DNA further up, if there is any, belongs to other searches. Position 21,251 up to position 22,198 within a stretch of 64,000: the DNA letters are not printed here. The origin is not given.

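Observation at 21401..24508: Giant polytopic protein fusing a K/E-rich coiled region, Gly-rich TM bundle and M23 peptidase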

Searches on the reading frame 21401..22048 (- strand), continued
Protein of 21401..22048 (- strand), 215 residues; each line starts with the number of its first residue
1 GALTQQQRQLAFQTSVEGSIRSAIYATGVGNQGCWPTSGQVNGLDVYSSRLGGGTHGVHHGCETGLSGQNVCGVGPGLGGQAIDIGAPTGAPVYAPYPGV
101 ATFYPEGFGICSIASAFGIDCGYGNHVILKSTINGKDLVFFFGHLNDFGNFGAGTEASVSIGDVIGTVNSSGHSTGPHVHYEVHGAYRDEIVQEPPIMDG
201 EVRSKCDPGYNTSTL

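Call 82: find_homologous_proteins(query=A3, max_evalue=0.00001)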
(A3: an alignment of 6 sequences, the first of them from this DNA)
Query A3 (6 sequences) (188 aa, profile of the alignment): 3977 proteins with E <= 0.00001 among 8000 candidates; the best 120 are listed.
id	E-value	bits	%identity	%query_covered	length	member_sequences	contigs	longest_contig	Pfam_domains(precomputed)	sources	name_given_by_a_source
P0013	2.0e-18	85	33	56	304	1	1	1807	PF01551.30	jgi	jgi:murein DD-endopeptidase MepM/ murein hydrolase activator NlpD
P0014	2.0e-17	81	32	85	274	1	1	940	PF01551.30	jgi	jgi:murein DD-endopeptidase MepM/ murein hydrolase activator NlpD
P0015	6.4e-17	80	32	64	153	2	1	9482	-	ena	-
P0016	8.8e-17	79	40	55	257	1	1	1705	PF01551.30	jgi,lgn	jgi:pyruvate/2-oxoglutarate dehydrogenase complex dihydrolipoamide acyltransferase (E2) component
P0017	9.7e-17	79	32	55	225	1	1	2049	PF01551.30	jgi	jgi:murein DD-endopeptidase MepM/ murein hydrolase activator NlpD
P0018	1.1e-15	76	32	80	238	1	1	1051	PF01551.30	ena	-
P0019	2.4e-15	75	40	57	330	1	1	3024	PF01551.30,PF23446.2,PF01476.27,PF23462.2,PF23473.2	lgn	-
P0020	9.1e-15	73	34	85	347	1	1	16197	PF01551.30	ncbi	-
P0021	3.6e-14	71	37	57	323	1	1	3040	PF01551.30,PF23446.2,PF01476.27,PF23473.2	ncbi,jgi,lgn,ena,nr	ncbi:MAG TPA: peptidoglycan DD-metalloendopeptidase family protein [Candidatus Paceibacterota bacter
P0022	3.7e-14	71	35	55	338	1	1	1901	PF01551.30,PF23446.2,PF01476.27,PF23473.2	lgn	-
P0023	5.6e-14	70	37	55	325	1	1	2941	PF01551.30,PF01476.27,PF23462.2,PF23473.2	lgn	-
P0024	1.2e-13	69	38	55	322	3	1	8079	PF01551.30,PF23446.2,PF01476.27,PF23473.2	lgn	-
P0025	1.3e-13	69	37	57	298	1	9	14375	PF01551.30,PF23446.2,PF01476.27,PF23473.2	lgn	-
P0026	1.5e-13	69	42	59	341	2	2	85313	PF01551.30,PF23446.2,PF01476.27,PF23473.2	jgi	jgi:LysM repeat protein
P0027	2.3e-13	68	43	56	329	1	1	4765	PF01551.30,PF23446.2,PF01476.27,PF23473.2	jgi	jgi:murein DD-endopeptidase MepM/ murein hydrolase activator NlpD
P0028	2.4e-13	68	40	54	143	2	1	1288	PF01551.30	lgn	-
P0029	3.7e-13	68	41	57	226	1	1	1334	PF01551.30,PF01476.27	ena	-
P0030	3.8e-13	67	36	55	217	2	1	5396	PF01551.30,PF01476.27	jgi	jgi:murein DD-endopeptidase MepM/ murein hydrolase activator NlpD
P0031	6.7e-13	67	42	59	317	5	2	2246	PF01551.30,PF23446.2,PF01476.27,PF23473.2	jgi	-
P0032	8.1e-13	66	36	57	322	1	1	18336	PF01551.30,PF23446.2,PF01476.27,PF23473.2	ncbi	-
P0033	9.3e-13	66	38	56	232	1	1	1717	PF01551.30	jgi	jgi:murein DD-endopeptidase MepM/ murein hydrolase activator NlpD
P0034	9.7e-13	66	34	55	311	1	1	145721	PF01551.30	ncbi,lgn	-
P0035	1.3e-12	66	42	56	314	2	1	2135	PF01551.30,PF23446.2,PF01476.27,PF23462.2,PF23473.2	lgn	-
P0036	1.6e-12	65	40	54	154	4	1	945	PF01551.30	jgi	jgi:murein DD-endopeptidase MepM/ murein hydrolase activator NlpD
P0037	1.7e-12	65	39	55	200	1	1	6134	PF01551.30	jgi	jgi:murein DD-endopeptidase MepM/ murein hydrolase activator NlpD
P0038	1.8e-12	65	35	55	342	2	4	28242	PF01551.30,PF23446.2,PF01476.27,PF23473.2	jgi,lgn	jgi:LysM repeat protein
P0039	2.5e-12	65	40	57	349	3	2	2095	PF01551.30,PF01476.27,PF23473.2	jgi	jgi:murein DD-endopeptidase MepM/ murein hydrolase activator NlpD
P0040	2.5e-12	65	40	54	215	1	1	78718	PF01551.30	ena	-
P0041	2.7e-12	65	37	56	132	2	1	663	PF01551.30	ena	-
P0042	2.8e-12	65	39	59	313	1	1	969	PF01551.30,PF23446.2,PF01476.27,PF23473.2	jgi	-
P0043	3.0e-12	65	38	54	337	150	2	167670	PF01551.30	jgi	jgi:murein DD-endopeptidase MepM/ murein hydrolase activator NlpD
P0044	3.1e-12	65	40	58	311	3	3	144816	PF01551.30,PF23446.2,PF01476.27,PF23462.2,PF23473.2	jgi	-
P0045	3.6e-12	64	37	59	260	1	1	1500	PF01551.30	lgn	-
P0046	3.8e-12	64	35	55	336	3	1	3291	PF01551.30,PF01476.27,PF23473.2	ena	-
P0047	4.0e-12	64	38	55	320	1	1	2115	PF01551.30,PF23446.2,PF01476.27,PF23473.2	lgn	-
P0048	4.6e-12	64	27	80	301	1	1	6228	PF01551.30,PF01476.27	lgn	-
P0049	4.6e-12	64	40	54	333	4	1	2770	PF01551.30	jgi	jgi:murein DD-endopeptidase MepM/ murein hydrolase activator NlpD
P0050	4.7e-12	64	39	58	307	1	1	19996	PF01551.30,PF01476.27,PF23473.2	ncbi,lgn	-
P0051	4.7e-12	64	36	55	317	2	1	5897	PF01551.30,PF23446.2,PF01476.27,PF23473.2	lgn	-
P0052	4.7e-12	64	39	54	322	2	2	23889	PF01551.30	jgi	jgi:murein DD-endopeptidase MepM/ murein hydrolase activator NlpD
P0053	5.6e-12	64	35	57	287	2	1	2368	PF01551.30,PF23446.2,PF01476.27,PF23473.2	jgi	jgi:murein DD-endopeptidase MepM/ murein hydrolase activator NlpD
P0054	7.6e-12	63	40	54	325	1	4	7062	PF01551.30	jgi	jgi:murein DD-endopeptidase MepM/ murein hydrolase activator NlpD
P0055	8.1e-12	63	37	54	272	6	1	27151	PF01551.30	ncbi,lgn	-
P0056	8.4e-12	63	37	56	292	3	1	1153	PF01551.30,PF01476.27,PF23473.2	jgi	-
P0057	9.7e-12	63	38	54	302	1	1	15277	PF01551.30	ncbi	-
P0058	1.0e-11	63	35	69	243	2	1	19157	PF01551.30,PF23446.2,PF01476.27,PF23473.2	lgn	-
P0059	1.2e-11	63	34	57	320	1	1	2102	PF01551.30,PF23446.2,PF01476.27,PF23473.2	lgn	-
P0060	1.2e-11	63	36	54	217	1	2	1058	PF01551.30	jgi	jgi:murein DD-endopeptidase MepM/ murein hydrolase activator NlpD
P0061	1.3e-11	63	33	54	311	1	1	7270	PF01551.30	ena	-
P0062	1.3e-11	63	40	54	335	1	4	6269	PF01551.30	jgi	jgi:murein DD-endopeptidase MepM/ murein hydrolase activator NlpD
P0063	1.3e-11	63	34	80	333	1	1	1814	PF01551.30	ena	-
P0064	1.3e-11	62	37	55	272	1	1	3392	PF01551.30,PF01476.27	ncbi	-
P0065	1.4e-11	62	38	54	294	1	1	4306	PF01551.30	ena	-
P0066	1.4e-11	62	37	54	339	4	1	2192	PF01551.30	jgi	jgi:murein DD-endopeptidase MepM/ murein hydrolase activator NlpD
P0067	1.6e-11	62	34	55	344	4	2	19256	PF01551.30,PF23446.2,PF01476.27,PF23473.2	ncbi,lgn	-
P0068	1.7e-11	62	38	56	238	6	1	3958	PF01551.30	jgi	jgi:murein DD-endopeptidase MepM/ murein hydrolase activator NlpD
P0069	1.8e-11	62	35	56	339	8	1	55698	PF01551.30,PF01476.27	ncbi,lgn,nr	ncbi:peptidoglycan DD-metalloendopeptidase family protein [bacterium]|nr:peptidoglycan DD-metalloend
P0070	1.8e-11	62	39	54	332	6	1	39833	PF01551.30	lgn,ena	-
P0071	1.8e-11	62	39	54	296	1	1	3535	PF01551.30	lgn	-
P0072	2.0e-11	62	39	55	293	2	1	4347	PF01551.30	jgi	-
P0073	2.2e-11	62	37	55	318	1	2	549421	PF01551.30,PF23446.2,PF01476.27,PF23473.2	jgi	jgi:murein DD-endopeptidase MepM/ murein hydrolase activator NlpD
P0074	2.4e-11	62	41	54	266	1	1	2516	PF01551.30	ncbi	-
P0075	2.5e-11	62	32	55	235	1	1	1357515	PF01551.30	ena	-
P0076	2.6e-11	62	34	55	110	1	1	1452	PF01551.30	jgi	jgi:murein DD-endopeptidase MepM/ murein hydrolase activator NlpD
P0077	2.6e-11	62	37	54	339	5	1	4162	PF01551.30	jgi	jgi:murein DD-endopeptidase MepM/ murein hydrolase activator NlpD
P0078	2.6e-11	62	37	54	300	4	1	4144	PF01551.30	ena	-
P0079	2.8e-11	61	30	90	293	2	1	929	PF01551.30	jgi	jgi:murein DD-endopeptidase MepM/ murein hydrolase activator NlpD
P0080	2.9e-11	61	33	54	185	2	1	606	PF01551.30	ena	-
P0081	2.9e-11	61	37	54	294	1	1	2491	PF01551.30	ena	-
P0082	3.0e-11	61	41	54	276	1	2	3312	PF01551.30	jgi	jgi:murein DD-endopeptidase MepM/ murein hydrolase activator NlpD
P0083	3.1e-11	61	39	55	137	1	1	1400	PF01551.30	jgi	jgi:murein DD-endopeptidase MepM/ murein hydrolase activator NlpD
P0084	3.2e-11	61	29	82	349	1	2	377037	PF01551.30,PF23446.2,PF01476.27,PF23473.2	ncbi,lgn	-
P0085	3.3e-11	61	39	54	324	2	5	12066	PF01551.30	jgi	jgi:murein DD-endopeptidase MepM/ murein hydrolase activator NlpD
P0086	3.4e-11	61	37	54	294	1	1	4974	PF01551.30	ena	-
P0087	3.4e-11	61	33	54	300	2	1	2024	PF01551.30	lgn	-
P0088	3.5e-11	61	40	56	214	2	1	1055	PF01551.30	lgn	-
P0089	3.5e-11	61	37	54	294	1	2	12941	PF01551.30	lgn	-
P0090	3.5e-11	61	36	58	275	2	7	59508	PF01551.30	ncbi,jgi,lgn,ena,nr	ncbi:MAG: M23 family metallopeptidase [Ignavibacteriae bacterium]|jgi:murein DD-endopeptidase MepM/ 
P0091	3.5e-11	61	37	54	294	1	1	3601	PF01551.30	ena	-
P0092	3.5e-11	61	37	54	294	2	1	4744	PF01551.30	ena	-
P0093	3.6e-11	61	37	54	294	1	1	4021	PF01551.30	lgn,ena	-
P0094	3.6e-11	61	37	54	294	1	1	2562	PF01551.30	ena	-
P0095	3.6e-11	61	37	54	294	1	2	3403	PF01551.30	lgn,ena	-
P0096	3.7e-11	61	37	54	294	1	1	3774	PF01551.30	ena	-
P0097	3.7e-11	61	35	54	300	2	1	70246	PF01551.30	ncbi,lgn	-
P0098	3.8e-11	61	37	57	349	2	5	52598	PF01551.30,PF01476.27,PF23473.2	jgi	jgi:murein DD-endopeptidase MepM/ murein hydrolase activator NlpD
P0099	3.8e-11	61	42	56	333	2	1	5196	PF01551.30,PF23446.2,PF01476.27,PF23473.2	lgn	-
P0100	3.8e-11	61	38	54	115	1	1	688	PF01551.30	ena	-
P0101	3.9e-11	61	37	54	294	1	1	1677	PF01551.30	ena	-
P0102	3.9e-11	61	41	54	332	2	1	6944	PF01551.30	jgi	jgi:murein DD-endopeptidase MepM/ murein hydrolase activator NlpD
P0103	4.0e-11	61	38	54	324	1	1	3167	PF01551.30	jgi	jgi:murein DD-endopeptidase MepM/ murein hydrolase activator NlpD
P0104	4.1e-11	61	40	55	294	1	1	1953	PF01551.30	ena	-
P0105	4.2e-11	61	39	54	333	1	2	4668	PF01551.30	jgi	jgi:murein DD-endopeptidase MepM/ murein hydrolase activator NlpD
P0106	4.2e-11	61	36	57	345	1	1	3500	PF01551.30,PF23446.2,PF01476.27,PF23473.2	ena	-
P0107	4.2e-11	61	38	54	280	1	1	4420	PF01551.30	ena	-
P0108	4.3e-11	61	32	79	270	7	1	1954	PF01551.30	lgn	-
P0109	4.4e-11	61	41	55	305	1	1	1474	PF01551.30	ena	-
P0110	4.7e-11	61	34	55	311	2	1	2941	PF01551.30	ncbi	-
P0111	4.9e-11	61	32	81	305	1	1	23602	PF01551.30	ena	-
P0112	5.0e-11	61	37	53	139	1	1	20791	PF01551.30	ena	-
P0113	5.0e-11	61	36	54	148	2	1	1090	PF01551.30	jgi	jgi:murein DD-endopeptidase MepM/ murein hydrolase activator NlpD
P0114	5.0e-11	61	38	54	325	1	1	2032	PF01551.30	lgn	-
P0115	5.1e-11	61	34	55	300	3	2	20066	PF01551.30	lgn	-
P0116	5.3e-11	61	40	55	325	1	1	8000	PF01551.30,PF23446.2,PF01476.27,PF23473.2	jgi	jgi:LysM repeat protein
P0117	5.3e-11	61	32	55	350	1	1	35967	PF01551.30,PF01476.27,PF23473.2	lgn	-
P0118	5.3e-11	61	39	54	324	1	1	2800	PF01551.30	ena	-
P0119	5.5e-11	60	35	54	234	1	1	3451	PF01551.30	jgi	jgi:murein DD-endopeptidase MepM/ murein hydrolase activator NlpD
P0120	5.8e-11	60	36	55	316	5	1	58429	PF01551.30,PF01476.27,PF23473.2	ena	-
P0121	5.9e-11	60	36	56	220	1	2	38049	PF01551.30,PF08239.18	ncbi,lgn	-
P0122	6.1e-11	60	39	54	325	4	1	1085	PF01551.30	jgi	jgi:murein DD-endopeptidase MepM/ murein hydrolase activator NlpD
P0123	6.2e-11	60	29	54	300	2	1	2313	PF01551.30,PF01476.27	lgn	-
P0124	6.3e-11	60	36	60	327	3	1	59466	PF01551.30,PF23446.2,PF01476.27,PF23473.2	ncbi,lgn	-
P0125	6.5e-11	60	34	55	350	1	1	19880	PF01551.30,PF01476.27,PF23473.2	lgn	-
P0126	6.6e-11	60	39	54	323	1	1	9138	PF01551.30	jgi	jgi:murein DD-endopeptidase MepM/ murein hydrolase activator NlpD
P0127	7.4e-11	60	42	54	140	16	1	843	PF01551.30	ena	-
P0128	7.5e-11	60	38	54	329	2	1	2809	PF01551.30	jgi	jgi:murein DD-endopeptidase MepM/ murein hydrolase activator NlpD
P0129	7.7e-11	60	38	54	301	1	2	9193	PF01551.30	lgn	-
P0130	7.7e-11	60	37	54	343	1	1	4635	PF01551.30,PF01476.27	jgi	-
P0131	7.7e-11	60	36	55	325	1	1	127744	PF01551.30,PF23446.2,PF01476.27,PF23473.2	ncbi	-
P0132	8.0e-11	60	36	54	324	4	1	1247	PF01551.30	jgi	jgi:murein DD-endopeptidase MepM/ murein hydrolase activator NlpD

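Call 86: find_encoding_contigs(protein=P0020, flank=8000, max_places=2)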
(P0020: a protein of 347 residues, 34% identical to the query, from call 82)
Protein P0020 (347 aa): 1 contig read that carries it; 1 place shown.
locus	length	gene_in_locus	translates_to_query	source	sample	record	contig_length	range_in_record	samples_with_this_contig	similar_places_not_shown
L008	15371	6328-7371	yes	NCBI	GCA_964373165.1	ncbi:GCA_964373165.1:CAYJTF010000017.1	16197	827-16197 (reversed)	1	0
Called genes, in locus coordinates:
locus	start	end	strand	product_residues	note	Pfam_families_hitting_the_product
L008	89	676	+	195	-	-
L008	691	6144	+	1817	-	-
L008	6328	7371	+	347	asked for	PF01551:Peptidase_M23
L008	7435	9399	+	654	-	-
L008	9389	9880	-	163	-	-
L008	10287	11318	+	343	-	-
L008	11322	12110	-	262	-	PF00142:Fer4_NifH (faint), PF01656:CbiA, PF02374:ArsA_ATPase (weak), PF09140:MipZ (weak), PF10609:ParA, PF13614:AAA_31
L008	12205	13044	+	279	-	PF00561:Abhydrolase_1, PF12146:Hydrolase_4, PF12697:Abhydrolase_6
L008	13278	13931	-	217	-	-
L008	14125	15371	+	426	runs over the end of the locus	PF01935:DUF87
